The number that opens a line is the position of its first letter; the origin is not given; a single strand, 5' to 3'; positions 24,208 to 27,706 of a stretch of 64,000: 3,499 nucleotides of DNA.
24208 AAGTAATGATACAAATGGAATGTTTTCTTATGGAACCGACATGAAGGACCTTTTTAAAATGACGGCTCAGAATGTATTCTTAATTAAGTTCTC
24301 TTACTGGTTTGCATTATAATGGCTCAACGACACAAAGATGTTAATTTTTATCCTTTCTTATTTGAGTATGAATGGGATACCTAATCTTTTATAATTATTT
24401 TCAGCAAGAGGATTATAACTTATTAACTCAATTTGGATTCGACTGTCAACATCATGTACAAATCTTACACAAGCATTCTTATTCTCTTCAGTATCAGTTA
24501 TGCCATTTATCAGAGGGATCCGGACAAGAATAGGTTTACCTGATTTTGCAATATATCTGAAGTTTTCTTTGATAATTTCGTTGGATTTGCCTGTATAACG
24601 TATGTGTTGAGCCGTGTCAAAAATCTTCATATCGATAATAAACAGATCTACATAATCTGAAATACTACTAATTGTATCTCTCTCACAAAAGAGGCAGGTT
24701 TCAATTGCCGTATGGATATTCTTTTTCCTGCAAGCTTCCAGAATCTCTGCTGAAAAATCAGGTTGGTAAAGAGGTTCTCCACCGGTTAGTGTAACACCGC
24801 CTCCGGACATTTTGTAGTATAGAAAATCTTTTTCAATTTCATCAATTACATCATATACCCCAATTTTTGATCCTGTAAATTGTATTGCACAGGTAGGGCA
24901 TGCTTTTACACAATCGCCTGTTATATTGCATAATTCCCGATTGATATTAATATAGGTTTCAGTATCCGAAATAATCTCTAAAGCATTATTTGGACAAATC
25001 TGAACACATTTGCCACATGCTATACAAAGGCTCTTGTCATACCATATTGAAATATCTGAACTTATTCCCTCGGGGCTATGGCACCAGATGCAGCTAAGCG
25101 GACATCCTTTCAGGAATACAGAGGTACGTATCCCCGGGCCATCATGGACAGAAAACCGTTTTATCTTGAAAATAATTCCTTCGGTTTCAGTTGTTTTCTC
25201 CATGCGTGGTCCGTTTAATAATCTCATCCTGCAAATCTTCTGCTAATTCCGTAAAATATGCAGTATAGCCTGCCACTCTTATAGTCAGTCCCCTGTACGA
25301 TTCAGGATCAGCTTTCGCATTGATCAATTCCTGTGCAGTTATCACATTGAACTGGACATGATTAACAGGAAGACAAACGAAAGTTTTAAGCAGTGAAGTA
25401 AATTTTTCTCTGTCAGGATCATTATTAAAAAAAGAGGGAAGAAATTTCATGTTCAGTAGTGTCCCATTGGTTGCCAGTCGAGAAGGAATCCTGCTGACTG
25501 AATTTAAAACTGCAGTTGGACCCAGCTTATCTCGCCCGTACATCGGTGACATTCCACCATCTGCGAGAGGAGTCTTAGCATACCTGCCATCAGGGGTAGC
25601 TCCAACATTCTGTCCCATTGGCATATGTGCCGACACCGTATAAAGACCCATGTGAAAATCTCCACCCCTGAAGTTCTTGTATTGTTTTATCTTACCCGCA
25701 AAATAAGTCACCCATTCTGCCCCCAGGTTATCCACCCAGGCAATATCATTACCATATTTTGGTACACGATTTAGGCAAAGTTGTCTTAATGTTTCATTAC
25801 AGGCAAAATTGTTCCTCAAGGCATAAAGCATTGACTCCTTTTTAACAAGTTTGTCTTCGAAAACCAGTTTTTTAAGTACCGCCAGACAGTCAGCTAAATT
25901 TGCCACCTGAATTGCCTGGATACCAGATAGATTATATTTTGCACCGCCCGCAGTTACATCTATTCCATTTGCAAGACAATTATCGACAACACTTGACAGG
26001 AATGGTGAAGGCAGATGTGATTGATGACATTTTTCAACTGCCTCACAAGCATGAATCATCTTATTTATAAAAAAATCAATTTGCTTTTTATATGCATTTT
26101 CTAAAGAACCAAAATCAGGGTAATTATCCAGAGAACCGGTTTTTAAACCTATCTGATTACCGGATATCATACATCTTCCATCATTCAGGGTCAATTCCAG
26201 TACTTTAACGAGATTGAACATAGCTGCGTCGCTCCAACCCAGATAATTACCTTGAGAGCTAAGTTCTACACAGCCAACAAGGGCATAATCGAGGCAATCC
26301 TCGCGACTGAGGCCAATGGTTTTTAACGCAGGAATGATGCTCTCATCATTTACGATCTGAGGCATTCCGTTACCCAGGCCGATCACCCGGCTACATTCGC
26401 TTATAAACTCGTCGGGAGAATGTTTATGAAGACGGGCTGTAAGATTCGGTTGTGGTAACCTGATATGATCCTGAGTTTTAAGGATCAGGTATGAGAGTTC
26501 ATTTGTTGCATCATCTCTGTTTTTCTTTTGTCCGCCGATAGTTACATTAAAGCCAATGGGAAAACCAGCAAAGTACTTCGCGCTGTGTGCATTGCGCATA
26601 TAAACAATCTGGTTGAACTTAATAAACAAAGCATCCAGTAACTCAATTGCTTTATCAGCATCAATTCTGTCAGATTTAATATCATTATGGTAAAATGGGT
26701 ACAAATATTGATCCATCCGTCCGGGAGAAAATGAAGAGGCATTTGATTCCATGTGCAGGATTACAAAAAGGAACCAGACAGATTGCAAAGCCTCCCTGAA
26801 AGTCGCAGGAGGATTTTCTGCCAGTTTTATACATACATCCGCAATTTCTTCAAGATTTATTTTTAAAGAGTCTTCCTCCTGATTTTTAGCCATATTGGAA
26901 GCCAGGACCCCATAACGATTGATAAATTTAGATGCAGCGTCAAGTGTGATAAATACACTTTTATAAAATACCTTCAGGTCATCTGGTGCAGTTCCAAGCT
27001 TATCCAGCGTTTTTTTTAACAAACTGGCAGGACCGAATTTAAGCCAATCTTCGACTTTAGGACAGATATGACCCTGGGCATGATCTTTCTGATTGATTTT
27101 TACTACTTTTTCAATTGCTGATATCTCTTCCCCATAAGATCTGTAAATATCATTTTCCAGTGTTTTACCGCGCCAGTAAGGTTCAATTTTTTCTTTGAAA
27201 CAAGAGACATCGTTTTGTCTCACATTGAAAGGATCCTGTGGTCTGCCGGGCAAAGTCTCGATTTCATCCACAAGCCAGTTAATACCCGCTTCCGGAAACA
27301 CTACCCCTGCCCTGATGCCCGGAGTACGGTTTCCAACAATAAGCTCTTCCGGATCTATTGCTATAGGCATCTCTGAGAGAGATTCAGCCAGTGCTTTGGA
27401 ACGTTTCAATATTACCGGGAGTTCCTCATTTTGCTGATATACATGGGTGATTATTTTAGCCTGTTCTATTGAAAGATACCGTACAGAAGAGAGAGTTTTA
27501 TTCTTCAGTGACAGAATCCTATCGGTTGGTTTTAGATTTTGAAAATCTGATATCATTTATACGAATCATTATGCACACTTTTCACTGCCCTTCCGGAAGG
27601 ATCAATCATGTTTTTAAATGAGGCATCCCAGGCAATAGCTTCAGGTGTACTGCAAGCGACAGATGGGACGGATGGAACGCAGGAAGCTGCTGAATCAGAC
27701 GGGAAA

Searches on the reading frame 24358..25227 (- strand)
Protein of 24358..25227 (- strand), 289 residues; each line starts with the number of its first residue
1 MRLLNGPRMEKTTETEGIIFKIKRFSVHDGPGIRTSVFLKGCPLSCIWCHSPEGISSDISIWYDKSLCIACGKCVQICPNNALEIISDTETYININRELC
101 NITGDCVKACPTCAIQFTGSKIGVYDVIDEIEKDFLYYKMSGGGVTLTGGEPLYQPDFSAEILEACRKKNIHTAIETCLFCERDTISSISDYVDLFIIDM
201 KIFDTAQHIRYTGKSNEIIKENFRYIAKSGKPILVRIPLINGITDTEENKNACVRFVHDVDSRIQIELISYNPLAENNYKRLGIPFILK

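Call 10: search_protein_families(library=ncbifam, proteins=[window:24358-25227:-], max_evalue=0.001)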
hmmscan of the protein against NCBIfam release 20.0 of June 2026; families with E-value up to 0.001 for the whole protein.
window:24358-25227:- (289 aa): 68 families (the best 25 are shown)
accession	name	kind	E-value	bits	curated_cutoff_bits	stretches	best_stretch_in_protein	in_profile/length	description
TIGR02494.1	PFLE_PFLC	subfamily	2.2e-96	322.6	174.35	1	19-285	1-268/293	glycyl-radical enzyme activating protein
NF043069.1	T4HPD_activ_SAM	equivalog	1.1e-87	294.3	425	1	17-284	2-266/299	trans-4-hydroxy-L-proline dehydratase activase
NF048010.1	SfplDhtActHpsHDes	equivalog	2e-83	279.7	430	1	13-286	2-278/298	(2S)-3-sulfopropanediol dehydratase activating enzyme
NF033719.1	ind_deCO2_activ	equivalog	1.5e-80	270.8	425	1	17-288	1-275/302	indoleacetate decarboxylase activase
TIGR04395.1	cutC_activ_rSAM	equivalog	2.1e-77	260.4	360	1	15-286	3-277/309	choline TMA-lyase-activating enzyme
NF048008.1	SfplDhtActHpfHKleb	equivalog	1.9e-73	247.5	500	1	18-288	1-275/308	(2S)-3-sulfopropanediol dehydratase activating enzyme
NF033717.2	HPDL_rSAM_activ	equivalog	1.5e-67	228.1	420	1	15-284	2-274/311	4-hydroxyphenylacetate decarboxylase activase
TIGR04003.1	rSAM_BssD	equivalog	1.5e-63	214.8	496.45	1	18-283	2-271/314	[benzylsuccinate synthase]-activating enzyme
NF007483.0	PRK10076.1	equivalog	1.2e-50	172.3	326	2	102-289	78-264/292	[formate-C-acetyltransferase]-activating enzyme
TIGR04041.1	activase_YjjW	hypoth_equivalog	6.4e-47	160.3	250.2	1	17-273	2-240/276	YjjW family glycine radical enzyme activase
TIGR02493.1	PFLA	equivalog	7.5e-46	156.4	231.75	2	118-289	42-215/235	pyruvate formate-lyase-activating protein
NF008356.0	PRK11145.1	equivalog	2.6e-34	118.6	375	2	118-286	47-217/246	pyruvate formate lyase 1-activating protein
TIGR02495.1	NrdG2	equivalog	4.2e-13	49.1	131.15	2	143-249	64-173/193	anaerobic ribonucleoside-triphosphate reductase activating protein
TIGR02491.1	NrdG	equivalog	2e-11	44.1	126.1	1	20-56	3-39/154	anaerobic ribonucleoside-triphosphate reductase activating protein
NF042909.1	FMH_DH_FwdF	exception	8.7e-10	38.2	375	1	61-123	252-319/336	tungsten-dependent formylmethanofuran dehydrogenase subunit FwdF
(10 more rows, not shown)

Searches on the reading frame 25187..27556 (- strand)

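Call 10: search_protein_families(library=ncbifam, proteins=[window:25187-27556:-], max_evalue=0.001)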
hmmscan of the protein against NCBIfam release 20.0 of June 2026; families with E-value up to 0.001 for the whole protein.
window:25187-27556:- (789 aa): 12 families
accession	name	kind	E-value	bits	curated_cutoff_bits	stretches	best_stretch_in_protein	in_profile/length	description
TIGR01774.1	PFL2-3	subfamily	2.5e-238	793.3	678.2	1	11-785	3-784/786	formate C-acetyltransferase/glycerol dehydratase family glycyl radical enzyme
NF007437.0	PRK09983.1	equivalog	1.7e-225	750.6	1109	1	11-785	2-763/765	formate C-acetyltransferase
NF048009.1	SfplDhtHpfGKleb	equivalog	6.4e-170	567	1000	1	6-783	20-820/824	(2S)-3-sulfopropanediol dehydratase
NF048011.1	SfplDhtHpsGDes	equivalog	5e-168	560.9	1000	2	193-786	222-820/821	(2S)-3-sulfopropanediol dehydratase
TIGR04394.1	choline_CutC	equivalog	9.4e-166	553.6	1050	1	10-784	1-785/789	choline trimethylamine-lyase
NF043068.1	glycl_HYPD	equivalog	7.9e-165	550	1100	1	12-784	2-781/784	trans-4-hydroxy-L-proline dehydratase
NF033718.1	indole_decarb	equivalog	1.8e-92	311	1100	2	196-587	255-647/868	indoleacetate decarboxylase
NF033715.1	glycyl_HPDL_Lrg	equivalog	3.5e-91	306.4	1150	3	195-586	269-680/901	4-hydroxyphenylacetate decarboxylase large subunit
TIGR01255.1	pyr_form_ly_1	equivalog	3.4e-42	144.9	994.2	2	598-785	548-741/744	formate C-acetyltransferase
NF038360.1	rad_fix_GrcA3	exception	5.6e-14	52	158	1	719-786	9-76/78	autonomous glycyl radical cofactor GrcA3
NF008341.1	PRK11127.1-1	equivalog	5.1e-09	36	145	1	733-786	25-78/80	autonomous glycyl radical cofactor GrcA2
TIGR04365.1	spare_glycyl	equivalog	2.1e-08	34.5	170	1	732-783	70-121/126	autonomous glycyl radical cofactor GrcA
